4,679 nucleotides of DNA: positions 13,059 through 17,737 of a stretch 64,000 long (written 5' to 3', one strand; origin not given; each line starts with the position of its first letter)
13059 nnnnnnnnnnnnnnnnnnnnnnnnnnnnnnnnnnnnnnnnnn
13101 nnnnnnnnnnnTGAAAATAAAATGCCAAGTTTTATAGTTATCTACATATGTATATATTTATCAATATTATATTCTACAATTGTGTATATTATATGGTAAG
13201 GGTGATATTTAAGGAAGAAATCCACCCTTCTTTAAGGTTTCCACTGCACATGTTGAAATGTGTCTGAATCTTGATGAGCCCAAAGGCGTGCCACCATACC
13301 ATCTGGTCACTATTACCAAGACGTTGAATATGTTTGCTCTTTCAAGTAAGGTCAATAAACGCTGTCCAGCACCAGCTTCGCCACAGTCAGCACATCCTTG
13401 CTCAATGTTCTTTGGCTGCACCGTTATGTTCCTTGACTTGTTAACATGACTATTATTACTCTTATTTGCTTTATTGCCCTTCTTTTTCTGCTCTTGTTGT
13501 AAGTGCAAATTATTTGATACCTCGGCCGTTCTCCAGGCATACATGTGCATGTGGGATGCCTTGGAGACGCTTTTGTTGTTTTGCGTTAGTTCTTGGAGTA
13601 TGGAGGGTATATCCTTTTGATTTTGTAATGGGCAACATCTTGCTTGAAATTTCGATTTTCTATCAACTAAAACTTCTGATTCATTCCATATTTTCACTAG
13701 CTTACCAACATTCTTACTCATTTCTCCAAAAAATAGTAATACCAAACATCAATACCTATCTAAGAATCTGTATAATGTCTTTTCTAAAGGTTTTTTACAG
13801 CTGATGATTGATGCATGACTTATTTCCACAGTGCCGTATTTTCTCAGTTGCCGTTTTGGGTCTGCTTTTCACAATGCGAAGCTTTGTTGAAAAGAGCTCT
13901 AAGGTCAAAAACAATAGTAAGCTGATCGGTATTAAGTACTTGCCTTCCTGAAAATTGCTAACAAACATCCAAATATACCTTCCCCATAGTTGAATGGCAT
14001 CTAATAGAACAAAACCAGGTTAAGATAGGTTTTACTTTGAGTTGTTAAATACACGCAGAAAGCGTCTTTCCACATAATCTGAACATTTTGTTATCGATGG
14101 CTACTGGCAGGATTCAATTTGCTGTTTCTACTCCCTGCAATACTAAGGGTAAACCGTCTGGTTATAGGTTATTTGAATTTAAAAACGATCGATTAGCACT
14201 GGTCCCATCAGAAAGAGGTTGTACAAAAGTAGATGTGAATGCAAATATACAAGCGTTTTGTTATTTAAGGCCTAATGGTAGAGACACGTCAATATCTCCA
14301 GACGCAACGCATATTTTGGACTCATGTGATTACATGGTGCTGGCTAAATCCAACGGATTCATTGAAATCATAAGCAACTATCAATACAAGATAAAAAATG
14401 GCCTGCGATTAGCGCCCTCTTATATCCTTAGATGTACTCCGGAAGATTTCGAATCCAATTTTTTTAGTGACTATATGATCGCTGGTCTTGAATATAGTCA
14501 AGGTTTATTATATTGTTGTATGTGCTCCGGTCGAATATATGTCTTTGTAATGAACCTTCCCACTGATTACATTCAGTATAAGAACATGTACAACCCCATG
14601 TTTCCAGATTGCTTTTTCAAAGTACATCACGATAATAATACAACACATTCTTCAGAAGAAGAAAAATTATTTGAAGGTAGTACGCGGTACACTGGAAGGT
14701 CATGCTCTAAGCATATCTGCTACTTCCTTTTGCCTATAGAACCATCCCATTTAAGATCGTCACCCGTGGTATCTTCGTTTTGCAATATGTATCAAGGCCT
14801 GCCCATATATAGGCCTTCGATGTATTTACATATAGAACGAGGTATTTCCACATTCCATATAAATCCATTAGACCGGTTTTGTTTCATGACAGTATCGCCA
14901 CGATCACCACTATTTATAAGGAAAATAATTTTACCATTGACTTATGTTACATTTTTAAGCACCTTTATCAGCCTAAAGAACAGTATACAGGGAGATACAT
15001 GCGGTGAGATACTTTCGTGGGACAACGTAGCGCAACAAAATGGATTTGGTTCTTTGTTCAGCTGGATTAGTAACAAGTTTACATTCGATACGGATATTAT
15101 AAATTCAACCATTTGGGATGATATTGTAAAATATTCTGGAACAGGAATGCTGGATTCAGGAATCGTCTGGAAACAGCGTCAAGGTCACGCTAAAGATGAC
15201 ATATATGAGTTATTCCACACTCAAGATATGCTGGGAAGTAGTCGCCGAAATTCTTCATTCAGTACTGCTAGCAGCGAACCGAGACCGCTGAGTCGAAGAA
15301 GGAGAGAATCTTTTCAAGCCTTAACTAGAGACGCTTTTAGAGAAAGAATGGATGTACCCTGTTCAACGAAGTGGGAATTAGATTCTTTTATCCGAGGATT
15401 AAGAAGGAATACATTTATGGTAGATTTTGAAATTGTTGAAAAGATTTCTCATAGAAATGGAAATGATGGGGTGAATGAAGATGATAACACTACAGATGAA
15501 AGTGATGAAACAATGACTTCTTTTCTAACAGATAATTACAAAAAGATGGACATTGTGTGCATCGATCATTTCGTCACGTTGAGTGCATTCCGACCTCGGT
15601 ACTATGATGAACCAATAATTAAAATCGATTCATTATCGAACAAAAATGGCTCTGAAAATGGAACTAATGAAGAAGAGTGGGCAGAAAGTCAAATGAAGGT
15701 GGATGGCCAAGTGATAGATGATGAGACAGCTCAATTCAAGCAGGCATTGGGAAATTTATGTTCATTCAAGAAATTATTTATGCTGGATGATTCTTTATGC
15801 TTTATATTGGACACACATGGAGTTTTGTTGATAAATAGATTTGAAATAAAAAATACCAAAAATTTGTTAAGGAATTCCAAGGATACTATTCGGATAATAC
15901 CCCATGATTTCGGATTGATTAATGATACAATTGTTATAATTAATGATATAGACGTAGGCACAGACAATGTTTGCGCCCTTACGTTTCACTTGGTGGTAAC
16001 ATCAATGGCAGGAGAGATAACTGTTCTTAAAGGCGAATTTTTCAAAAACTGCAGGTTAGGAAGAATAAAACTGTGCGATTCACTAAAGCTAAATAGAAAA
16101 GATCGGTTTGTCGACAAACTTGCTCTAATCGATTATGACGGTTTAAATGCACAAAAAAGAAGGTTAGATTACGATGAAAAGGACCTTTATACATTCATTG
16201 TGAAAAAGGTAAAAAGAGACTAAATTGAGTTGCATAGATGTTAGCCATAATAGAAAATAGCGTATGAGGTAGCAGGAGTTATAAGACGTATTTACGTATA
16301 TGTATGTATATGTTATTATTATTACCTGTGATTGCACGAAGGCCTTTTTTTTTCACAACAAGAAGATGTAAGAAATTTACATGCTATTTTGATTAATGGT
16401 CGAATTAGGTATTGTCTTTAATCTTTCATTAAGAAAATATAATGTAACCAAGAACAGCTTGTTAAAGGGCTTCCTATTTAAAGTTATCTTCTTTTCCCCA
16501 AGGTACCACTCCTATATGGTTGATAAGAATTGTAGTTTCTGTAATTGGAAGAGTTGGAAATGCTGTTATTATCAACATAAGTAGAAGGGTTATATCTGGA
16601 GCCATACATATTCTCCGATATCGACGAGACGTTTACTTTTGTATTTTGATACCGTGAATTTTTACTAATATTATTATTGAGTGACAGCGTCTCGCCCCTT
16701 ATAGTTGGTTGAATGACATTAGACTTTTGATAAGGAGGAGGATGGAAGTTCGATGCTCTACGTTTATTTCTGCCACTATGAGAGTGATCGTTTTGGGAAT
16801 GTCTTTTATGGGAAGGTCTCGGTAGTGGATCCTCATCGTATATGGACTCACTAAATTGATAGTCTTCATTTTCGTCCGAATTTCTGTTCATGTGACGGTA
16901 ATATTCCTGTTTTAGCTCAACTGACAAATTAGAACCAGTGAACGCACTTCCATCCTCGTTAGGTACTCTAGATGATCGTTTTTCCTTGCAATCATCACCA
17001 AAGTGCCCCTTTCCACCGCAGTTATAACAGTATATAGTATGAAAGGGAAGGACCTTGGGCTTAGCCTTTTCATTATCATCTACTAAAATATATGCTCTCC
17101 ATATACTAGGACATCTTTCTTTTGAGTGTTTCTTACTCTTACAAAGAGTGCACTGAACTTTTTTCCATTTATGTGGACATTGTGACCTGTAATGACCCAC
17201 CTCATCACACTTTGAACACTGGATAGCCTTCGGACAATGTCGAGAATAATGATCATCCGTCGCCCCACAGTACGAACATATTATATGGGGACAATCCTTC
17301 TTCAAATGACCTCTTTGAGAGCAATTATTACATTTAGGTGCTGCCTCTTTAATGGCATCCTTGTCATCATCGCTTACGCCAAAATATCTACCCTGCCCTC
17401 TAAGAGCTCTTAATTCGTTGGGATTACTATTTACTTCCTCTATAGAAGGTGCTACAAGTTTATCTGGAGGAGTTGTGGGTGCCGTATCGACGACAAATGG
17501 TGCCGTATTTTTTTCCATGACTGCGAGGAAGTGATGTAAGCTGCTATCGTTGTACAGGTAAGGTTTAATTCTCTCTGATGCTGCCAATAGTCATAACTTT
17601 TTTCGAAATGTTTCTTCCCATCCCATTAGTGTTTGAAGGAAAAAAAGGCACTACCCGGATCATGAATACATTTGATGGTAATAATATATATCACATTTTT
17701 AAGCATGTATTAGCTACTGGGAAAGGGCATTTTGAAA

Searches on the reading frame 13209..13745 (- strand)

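Call 18: search_protein_families(library=pfam, proteins=[window:13209-13745:-], max_evalue=0.0001)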
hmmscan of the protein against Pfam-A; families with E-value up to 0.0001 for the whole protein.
window:13209-13745:- (178 aa): 1 family
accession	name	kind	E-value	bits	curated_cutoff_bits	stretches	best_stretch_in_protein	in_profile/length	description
PF01205.25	UPF0029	-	5.6e-28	97.5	27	1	29-171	1-107/107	Uncharacterized protein family UPF0029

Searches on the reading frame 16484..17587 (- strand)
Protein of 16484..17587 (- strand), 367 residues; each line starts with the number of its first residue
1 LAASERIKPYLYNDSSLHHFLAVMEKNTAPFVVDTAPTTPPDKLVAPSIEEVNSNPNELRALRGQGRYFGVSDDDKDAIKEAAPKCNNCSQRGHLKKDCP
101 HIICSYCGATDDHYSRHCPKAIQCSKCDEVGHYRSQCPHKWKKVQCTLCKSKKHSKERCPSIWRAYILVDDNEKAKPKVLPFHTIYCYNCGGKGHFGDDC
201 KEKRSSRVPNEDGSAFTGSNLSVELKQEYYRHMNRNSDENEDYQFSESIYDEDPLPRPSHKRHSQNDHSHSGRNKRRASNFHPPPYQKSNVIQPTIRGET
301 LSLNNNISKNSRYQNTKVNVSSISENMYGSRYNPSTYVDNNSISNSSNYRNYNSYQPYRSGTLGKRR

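Call 18: search_protein_families(library=pfam, proteins=[window:16484-17587:-], max_evalue=0.0001)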
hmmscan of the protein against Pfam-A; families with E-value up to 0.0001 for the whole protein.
window:16484-17587:- (367 aa): 2 families
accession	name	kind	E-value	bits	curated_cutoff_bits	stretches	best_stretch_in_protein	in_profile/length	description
PF21759.2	AIR2-like_ZnK4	-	2.7e-18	65.5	27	1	145-169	1-25/25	AIR2-like, CCHC-type 1 zinc finger 4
PF00098.28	zf-CCHC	-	4.7e-11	42.7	20.8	1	186-202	2-18/18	Zinc knuckle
